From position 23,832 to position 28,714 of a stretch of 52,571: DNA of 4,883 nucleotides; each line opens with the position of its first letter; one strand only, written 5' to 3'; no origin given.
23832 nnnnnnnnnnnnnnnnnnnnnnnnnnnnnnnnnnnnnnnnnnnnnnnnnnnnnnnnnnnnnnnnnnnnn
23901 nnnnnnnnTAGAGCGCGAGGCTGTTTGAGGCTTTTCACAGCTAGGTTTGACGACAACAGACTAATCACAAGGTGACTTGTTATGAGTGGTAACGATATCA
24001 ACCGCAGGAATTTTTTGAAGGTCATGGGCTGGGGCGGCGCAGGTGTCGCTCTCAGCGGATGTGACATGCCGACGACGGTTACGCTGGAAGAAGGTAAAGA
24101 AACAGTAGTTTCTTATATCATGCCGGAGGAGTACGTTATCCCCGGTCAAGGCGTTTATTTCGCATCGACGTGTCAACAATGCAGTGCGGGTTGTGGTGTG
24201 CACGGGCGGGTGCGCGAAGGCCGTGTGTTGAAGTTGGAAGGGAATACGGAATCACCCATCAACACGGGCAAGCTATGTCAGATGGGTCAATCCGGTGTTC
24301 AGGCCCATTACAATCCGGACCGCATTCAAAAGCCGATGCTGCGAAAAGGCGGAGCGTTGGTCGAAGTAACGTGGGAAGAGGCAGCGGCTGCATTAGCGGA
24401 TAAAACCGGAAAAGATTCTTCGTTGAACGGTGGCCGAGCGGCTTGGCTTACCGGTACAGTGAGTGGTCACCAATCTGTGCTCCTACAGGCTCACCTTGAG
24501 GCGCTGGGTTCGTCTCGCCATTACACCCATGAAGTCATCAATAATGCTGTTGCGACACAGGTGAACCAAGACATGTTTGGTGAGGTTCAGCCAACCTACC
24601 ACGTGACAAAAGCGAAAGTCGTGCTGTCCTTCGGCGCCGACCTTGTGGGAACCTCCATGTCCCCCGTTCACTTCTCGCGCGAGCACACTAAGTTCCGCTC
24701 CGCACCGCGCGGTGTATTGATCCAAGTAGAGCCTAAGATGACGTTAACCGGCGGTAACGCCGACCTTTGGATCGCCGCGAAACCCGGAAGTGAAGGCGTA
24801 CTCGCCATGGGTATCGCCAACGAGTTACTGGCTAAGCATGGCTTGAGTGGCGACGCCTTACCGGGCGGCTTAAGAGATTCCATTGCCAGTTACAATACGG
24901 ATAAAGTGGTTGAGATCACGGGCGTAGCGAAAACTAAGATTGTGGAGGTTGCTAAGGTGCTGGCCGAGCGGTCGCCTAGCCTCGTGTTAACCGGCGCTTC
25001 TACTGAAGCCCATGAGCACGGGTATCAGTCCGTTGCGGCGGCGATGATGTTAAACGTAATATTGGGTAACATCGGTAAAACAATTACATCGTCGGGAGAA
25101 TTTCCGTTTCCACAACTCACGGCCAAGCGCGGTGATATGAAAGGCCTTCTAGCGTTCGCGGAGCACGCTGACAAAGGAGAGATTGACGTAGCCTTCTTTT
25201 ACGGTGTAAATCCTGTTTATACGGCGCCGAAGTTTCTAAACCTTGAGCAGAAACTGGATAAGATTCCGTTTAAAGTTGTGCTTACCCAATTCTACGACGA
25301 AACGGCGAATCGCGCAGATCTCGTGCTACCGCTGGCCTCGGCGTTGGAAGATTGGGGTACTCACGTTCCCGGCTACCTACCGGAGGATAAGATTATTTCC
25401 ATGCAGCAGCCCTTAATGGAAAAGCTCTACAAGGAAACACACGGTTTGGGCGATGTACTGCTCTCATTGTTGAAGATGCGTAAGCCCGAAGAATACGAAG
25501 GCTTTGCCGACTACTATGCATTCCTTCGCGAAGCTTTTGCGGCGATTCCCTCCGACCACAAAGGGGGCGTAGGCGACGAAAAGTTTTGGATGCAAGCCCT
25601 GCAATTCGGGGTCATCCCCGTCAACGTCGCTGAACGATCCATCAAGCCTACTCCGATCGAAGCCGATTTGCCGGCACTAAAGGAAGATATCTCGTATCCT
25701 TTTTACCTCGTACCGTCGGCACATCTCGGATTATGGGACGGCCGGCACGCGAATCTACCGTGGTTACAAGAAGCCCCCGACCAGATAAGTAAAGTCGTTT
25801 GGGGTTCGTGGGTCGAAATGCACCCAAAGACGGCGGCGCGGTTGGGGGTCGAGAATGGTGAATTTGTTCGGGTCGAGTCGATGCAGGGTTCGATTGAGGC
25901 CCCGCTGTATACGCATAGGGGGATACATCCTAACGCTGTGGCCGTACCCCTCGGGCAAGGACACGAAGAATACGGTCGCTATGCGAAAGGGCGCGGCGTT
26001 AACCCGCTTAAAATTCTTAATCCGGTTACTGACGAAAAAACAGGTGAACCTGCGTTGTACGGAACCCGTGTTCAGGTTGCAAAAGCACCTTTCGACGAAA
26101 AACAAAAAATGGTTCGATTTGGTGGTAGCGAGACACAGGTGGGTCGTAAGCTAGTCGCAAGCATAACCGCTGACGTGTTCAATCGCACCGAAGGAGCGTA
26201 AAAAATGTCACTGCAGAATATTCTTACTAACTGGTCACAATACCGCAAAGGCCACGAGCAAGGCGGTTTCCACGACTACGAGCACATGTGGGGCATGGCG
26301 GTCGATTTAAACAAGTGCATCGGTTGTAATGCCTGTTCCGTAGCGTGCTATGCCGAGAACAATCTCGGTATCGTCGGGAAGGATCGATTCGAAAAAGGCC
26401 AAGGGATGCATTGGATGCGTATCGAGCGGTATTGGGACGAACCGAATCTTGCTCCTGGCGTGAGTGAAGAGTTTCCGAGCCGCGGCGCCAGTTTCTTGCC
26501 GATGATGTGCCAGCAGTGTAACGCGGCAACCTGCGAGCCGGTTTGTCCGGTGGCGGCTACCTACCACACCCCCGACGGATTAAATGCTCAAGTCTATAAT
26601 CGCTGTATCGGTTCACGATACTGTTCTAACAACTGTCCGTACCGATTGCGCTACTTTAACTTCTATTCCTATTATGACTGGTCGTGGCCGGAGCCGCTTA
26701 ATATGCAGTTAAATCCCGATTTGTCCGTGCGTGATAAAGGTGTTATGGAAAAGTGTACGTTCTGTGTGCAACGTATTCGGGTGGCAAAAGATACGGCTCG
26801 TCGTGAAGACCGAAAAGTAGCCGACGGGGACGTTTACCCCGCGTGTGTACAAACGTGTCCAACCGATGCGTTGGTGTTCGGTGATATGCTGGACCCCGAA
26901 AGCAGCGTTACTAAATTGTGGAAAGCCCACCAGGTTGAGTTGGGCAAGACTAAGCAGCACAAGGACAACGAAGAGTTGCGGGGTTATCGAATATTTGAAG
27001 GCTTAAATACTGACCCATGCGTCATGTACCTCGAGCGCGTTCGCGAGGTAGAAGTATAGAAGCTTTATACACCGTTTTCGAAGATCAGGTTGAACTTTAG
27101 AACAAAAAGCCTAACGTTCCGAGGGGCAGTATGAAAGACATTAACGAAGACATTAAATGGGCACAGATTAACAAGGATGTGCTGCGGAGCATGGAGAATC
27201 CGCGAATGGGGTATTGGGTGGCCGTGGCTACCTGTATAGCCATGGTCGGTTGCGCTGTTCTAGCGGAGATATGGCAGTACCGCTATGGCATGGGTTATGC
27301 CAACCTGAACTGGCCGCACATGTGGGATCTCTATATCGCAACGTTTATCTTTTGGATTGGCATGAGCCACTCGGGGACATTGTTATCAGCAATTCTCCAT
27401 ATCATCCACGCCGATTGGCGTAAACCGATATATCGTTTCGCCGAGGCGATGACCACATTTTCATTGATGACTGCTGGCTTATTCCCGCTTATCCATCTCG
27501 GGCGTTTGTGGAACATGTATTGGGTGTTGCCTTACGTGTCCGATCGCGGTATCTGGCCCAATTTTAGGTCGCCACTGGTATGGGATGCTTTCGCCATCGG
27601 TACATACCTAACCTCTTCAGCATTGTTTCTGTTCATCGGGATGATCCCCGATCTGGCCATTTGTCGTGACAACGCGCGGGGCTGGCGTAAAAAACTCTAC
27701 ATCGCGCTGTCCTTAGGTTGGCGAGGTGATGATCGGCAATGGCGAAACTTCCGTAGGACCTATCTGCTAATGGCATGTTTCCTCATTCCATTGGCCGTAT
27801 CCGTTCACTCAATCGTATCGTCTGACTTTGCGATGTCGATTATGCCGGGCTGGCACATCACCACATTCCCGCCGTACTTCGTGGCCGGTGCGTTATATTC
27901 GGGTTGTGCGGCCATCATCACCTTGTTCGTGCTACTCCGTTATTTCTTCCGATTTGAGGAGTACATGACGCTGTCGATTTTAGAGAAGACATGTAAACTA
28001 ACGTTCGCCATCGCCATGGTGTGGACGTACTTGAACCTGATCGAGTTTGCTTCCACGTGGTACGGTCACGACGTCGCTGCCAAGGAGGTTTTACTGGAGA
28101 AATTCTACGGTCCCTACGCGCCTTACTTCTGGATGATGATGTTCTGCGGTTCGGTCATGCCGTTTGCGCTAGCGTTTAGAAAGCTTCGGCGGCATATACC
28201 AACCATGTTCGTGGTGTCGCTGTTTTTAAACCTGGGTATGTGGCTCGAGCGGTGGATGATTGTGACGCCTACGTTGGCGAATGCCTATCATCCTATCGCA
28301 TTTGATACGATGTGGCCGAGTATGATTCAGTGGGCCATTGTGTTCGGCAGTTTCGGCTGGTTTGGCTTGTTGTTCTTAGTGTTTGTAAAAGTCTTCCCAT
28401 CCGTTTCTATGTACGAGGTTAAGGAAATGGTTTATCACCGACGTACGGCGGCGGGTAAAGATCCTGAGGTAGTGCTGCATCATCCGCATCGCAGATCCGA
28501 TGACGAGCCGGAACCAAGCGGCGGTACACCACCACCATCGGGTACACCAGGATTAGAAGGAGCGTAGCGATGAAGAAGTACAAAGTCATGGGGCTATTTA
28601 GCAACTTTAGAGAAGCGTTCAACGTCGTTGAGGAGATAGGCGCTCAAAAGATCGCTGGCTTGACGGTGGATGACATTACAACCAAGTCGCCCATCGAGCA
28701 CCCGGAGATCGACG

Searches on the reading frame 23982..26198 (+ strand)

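Call 95: search_protein_families(library=pfam, proteins=[window:23982-26198:+], max_evalue=0.00001)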
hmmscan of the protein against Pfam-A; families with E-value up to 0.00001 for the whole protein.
window:23982-26198:+ (739 aa): 3 families
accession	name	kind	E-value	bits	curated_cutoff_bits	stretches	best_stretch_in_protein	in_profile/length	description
PF00384.28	Molybdopterin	-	7.5e-26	91.4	24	1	114-462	1-321/353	Molybdopterin oxidoreductase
PF01568.27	Molydop_binding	-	2.7e-13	50.3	26.8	1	609-692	30-106/110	Molydopterin dinucleotide binding domain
PF04879.21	Molybdop_Fe4S4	-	2e-11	44.1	22.7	1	61-111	5-55/55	Molybdopterin oxidoreductase Fe4S4 domain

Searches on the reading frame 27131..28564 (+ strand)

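Call 95: search_protein_families(library=pfam, proteins=[window:27131-28564:+], max_evalue=0.00001)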
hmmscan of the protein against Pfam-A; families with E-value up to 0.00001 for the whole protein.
window:27131-28564:+ (478 aa): 1 family
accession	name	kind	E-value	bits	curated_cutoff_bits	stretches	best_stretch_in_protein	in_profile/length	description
PF03916.19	NrfD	-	1.2e-23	84.7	25.8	1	62-381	8-308/313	Polysulphide reductase, NrfD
